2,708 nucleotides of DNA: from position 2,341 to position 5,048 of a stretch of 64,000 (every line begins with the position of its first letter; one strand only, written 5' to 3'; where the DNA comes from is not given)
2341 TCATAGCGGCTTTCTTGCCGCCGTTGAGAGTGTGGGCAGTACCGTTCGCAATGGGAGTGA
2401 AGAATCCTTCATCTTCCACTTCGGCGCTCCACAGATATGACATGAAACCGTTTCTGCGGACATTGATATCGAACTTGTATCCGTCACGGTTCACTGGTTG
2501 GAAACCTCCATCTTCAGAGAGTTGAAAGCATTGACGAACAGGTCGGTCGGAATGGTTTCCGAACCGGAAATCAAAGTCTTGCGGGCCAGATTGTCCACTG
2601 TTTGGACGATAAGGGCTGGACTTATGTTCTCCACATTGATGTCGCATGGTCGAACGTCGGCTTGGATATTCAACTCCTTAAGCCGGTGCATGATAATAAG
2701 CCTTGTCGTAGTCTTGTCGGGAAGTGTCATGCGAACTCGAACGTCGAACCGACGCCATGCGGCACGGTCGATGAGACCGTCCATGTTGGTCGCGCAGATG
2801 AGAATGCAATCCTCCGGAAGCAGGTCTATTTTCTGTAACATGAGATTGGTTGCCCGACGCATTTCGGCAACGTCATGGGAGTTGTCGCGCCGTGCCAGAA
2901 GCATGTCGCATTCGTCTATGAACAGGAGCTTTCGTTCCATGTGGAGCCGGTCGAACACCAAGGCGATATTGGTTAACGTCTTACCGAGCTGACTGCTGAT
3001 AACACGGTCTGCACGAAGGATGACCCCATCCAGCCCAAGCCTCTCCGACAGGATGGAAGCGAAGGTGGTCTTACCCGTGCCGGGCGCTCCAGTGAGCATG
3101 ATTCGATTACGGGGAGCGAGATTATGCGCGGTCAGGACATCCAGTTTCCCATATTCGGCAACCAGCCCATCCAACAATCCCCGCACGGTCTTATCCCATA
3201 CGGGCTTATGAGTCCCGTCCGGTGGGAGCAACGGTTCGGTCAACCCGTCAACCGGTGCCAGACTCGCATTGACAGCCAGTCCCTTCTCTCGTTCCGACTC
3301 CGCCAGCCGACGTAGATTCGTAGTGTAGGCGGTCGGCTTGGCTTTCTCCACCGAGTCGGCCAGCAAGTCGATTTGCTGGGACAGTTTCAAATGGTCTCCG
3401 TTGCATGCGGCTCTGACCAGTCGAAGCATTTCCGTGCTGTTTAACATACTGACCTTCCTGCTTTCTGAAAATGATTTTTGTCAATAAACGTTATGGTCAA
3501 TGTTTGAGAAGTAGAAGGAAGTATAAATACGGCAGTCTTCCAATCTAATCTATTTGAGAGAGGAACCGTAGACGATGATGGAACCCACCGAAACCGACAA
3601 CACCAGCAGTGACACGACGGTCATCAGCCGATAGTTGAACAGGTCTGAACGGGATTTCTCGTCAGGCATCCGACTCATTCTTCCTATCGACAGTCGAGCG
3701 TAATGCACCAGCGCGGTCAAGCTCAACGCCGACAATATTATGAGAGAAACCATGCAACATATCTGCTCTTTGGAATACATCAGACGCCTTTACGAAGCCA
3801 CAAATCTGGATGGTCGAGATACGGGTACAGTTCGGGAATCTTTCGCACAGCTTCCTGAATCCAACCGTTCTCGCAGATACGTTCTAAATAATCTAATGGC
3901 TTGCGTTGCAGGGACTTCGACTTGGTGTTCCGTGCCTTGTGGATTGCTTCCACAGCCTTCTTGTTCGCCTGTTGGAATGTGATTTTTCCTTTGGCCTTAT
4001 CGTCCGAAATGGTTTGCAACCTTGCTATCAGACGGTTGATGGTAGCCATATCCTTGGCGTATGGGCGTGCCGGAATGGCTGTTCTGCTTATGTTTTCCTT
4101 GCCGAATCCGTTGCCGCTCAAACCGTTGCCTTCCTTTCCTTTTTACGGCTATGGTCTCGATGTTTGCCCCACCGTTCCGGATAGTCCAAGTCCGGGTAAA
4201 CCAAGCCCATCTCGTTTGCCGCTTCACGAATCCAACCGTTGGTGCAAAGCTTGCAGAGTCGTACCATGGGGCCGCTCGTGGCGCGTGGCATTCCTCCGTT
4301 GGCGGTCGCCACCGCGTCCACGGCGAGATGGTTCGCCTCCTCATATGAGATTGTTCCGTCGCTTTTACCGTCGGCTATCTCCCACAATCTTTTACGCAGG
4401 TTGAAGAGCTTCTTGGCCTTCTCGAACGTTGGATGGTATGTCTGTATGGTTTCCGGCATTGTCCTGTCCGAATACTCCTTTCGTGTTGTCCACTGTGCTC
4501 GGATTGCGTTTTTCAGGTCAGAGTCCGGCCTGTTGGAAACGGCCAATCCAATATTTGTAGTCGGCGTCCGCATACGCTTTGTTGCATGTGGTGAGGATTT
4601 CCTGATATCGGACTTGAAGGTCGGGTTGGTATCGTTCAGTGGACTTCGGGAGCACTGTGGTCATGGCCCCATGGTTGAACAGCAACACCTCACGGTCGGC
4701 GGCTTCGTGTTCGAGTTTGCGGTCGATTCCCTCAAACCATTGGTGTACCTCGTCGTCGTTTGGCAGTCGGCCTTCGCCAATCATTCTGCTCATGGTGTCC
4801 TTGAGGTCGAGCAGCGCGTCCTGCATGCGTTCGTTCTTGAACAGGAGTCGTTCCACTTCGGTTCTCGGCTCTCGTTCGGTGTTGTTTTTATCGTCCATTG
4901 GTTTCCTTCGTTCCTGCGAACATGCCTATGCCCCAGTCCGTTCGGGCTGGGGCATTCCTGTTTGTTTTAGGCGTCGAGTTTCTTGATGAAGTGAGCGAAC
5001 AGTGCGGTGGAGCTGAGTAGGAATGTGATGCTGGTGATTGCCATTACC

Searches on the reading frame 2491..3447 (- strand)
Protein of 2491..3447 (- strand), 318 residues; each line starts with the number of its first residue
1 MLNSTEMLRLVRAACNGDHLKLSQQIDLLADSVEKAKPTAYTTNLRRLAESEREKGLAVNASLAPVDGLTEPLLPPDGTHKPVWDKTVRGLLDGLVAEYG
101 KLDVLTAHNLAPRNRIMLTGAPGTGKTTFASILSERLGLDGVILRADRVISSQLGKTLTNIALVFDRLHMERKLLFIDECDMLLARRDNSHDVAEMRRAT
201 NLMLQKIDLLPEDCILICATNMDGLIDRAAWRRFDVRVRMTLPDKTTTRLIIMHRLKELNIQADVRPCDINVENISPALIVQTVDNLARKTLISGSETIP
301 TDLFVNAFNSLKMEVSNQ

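Call 9: search_protein_families(library=pfam, proteins=[window:2491-3447:-], max_evalue=0.01)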
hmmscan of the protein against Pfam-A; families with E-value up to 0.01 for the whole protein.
window:2491-3447:- (318 aa): 13 families
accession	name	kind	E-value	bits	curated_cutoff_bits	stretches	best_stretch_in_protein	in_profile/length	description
PF00004.35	AAA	-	1.2e-20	74.7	21.2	1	116-241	1-130/131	ATPase family associated with various cellular activities (AAA)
PF13521.12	AAA_28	-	2.1e-06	28.5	27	1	115-175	1-61/164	AAA domain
PF13238.12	AAA_18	-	2.5e-06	28.4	29.4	1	116-144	1-28/128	AAA domain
PF05496.18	RuvB_N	-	2.1e-05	24.8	27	1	113-186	33-99/159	Holliday junction DNA helicase RuvB P-loop domain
PF13671.12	AAA_33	-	0.00012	22.8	27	1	116-154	2-38/143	AAA domain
PF13481.12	AAA_25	-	0.00038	20.6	27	0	112-133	32-53/195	AAA domain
PF06745.19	ATPase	-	0.0017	18.2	26.6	1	102-254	8-163/231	KaiC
PF20720.3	nSTAND3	-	0.0018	18.4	27.2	1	110-141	14-45/155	Novel STAND NTPase 3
PF00005.33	ABC_tran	-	0.0029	18.6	25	1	110-188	8-80/137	ABC transporter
PF13479.12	AAA_24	-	0.0046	17.3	27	0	114-137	3-26/195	AAA domain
PF13401.12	AAA_22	-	0.0067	17.2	27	0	116-138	8-30/130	AAA domain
PF13191.12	AAA_16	-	0.0072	17.3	32.6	0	114-150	25-62/167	AAA ATPase domain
PF13207.12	AAA_17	-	0.0082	16.9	27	0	119-188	1-69/136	AAA domain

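Call 45: search_protein_families(library=padloc, proteins=[window:2491-3447:-], max_evalue=0.01)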
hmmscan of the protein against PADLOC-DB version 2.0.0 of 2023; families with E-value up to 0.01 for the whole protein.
window:2491-3447:- (318 aa): 8 families
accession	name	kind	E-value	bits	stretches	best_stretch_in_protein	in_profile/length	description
PDLC02196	IetA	-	2.7e-62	209.4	1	3-310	3-321/374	-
PDLC04232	IetA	-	2e-53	179.9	1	1-314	1-319/330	-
PDLC02195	IetA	-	4.9e-50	169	1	79-299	103-324/395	-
PDLC04231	IetA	-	6.1e-32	109.4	1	95-244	99-248/262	-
PDLC00915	TRIP13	-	2.1e-12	45.1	1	116-260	66-228/302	TRIP13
PDLC00914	TRIP13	-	6.8e-11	40.2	1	116-263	74-238/302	TRIP13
PDLC04140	mad8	-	2.2e-06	25.4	1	109-196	23-103/314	mads_8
PDLC04789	PDC-S01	-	0.0097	13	0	108-180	12-82/375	-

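Call 46: search_protein_families(library=phrogs, proteins=[window:2491-3447:-], max_evalue=0.01)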
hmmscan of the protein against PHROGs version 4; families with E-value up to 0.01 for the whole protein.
window:2491-3447:- (318 aa): 19 families
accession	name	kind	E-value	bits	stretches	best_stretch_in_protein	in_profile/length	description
phrog_3757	-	unknown function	1e-62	213.7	1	3-311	3-327/367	-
phrog_9172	-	unknown function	1.4e-22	81.3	1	112-254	106-256/509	-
phrog_10401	-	other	8.2e-19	68.7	1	114-259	461-603/667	ATPase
phrog_168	-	DNA, RNA and nucleotide metabolism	2e-08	35.3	1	115-258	44-175/314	clamp loader of DNA polymerase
phrog_30773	-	unknown function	2.1e-07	30.6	1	115-270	198-361/666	-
phrog_7485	-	unknown function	2.9e-07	30.8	1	110-254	224-373/430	-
phrog_11838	-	DNA, RNA and nucleotide metabolism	3.5e-06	27.4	1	115-190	42-117/420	clamp loader of DNA polymerase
phrog_5846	-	DNA, RNA and nucleotide metabolism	2.2e-05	24.9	1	114-183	39-106/380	clamp loader of DNA polymerase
phrog_4339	-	unknown function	8.9e-05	22.8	1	109-202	303-387/552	-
phrog_2107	-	other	0.00036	21.3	1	115-145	5-35/201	thymidylate kinase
phrog_10255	-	other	0.00063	20.6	1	114-149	2-36/230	kinase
phrog_8638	-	unknown function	0.0015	18.2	1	108-308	300-510/568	-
phrog_2071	-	other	0.0022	18.8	1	116-151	19-51/282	ATPase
phrog_139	-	other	0.0023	18.4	1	107-137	77-107/342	deoxynucleoside monophosphate kinase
phrog_761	-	other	0.0026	18.4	1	116-142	22-48/362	thymidylate kinase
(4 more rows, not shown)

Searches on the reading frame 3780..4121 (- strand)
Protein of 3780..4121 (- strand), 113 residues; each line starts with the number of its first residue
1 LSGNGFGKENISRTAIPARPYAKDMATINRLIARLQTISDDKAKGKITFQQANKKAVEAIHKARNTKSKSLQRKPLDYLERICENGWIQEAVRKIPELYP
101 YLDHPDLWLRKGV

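Call 9: search_protein_families(library=pfam, proteins=[window:3780-4121:-], max_evalue=0.01)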
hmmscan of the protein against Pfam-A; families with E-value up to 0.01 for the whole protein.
window:3780-4121:- (113 aa): 0 families

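Call 45: search_protein_families(library=padloc, proteins=[window:3780-4121:-], max_evalue=0.01)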
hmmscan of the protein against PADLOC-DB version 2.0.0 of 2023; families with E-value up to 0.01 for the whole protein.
window:3780-4121:- (113 aa): 0 families

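Call 46: search_protein_families(library=phrogs, proteins=[window:3780-4121:-], max_evalue=0.01)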
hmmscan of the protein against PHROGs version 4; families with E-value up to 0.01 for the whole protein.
window:3780-4121:- (113 aa): 0 families

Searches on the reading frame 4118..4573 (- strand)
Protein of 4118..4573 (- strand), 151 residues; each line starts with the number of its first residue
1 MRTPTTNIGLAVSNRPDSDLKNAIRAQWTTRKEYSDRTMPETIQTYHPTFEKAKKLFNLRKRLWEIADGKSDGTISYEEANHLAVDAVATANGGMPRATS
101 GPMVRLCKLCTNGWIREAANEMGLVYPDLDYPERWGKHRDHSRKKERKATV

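Call 9: search_protein_families(library=pfam, proteins=[window:4118-4573:-], max_evalue=0.01)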
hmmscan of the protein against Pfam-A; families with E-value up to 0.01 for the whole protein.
window:4118-4573:- (151 aa): 0 families

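Call 45: search_protein_families(library=padloc, proteins=[window:4118-4573:-], max_evalue=0.01)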
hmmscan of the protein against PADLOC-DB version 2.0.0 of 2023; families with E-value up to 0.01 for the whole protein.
window:4118-4573:- (151 aa): 0 families

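Call 46: search_protein_families(library=phrogs, proteins=[window:4118-4573:-], max_evalue=0.01)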
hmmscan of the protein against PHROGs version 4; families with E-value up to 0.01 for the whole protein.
window:4118-4573:- (151 aa): 0 families

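Call 64: search_solved_structures(query=window:4118-4573:-, max_evalue=1)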
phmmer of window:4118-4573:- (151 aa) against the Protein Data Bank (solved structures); distinct sequences matched with E-value up to 1: 0.

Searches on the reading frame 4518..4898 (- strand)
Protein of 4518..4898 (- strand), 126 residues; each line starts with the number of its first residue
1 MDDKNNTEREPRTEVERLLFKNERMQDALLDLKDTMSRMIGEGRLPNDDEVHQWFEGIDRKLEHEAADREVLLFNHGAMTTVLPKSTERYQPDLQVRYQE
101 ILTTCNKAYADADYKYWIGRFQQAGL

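Call 9: search_protein_families(library=pfam, proteins=[window:4518-4898:-], max_evalue=0.01)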
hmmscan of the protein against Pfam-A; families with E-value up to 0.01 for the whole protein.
window:4518-4898:- (126 aa): 0 families

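Call 45: search_protein_families(library=padloc, proteins=[window:4518-4898:-], max_evalue=0.01)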
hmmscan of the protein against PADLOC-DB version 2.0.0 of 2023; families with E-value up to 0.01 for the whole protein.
window:4518-4898:- (126 aa): 0 families

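Call 46: search_protein_families(library=phrogs, proteins=[window:4518-4898:-], max_evalue=0.01)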
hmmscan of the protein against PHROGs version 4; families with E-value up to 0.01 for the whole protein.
window:4518-4898:- (126 aa): 0 families

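Call 63: search_solved_structures(query=A4, max_evalue=1)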
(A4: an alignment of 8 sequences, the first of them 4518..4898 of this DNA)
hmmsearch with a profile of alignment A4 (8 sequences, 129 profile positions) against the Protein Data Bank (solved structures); distinct sequences matched with E-value up to 1: 4.
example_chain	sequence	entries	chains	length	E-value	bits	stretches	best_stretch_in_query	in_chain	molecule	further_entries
4kyi_A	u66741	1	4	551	0.096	15.6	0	15-64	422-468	VipD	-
4akf_A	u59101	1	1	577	0.1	15.5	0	15-64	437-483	VIPD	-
2hos_A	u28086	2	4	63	0.16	14.9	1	9-67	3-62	Segmentation polarity homeobox protein engrailed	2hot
8b8d_A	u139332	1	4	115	0.83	12.6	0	42-76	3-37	Phosphoprotein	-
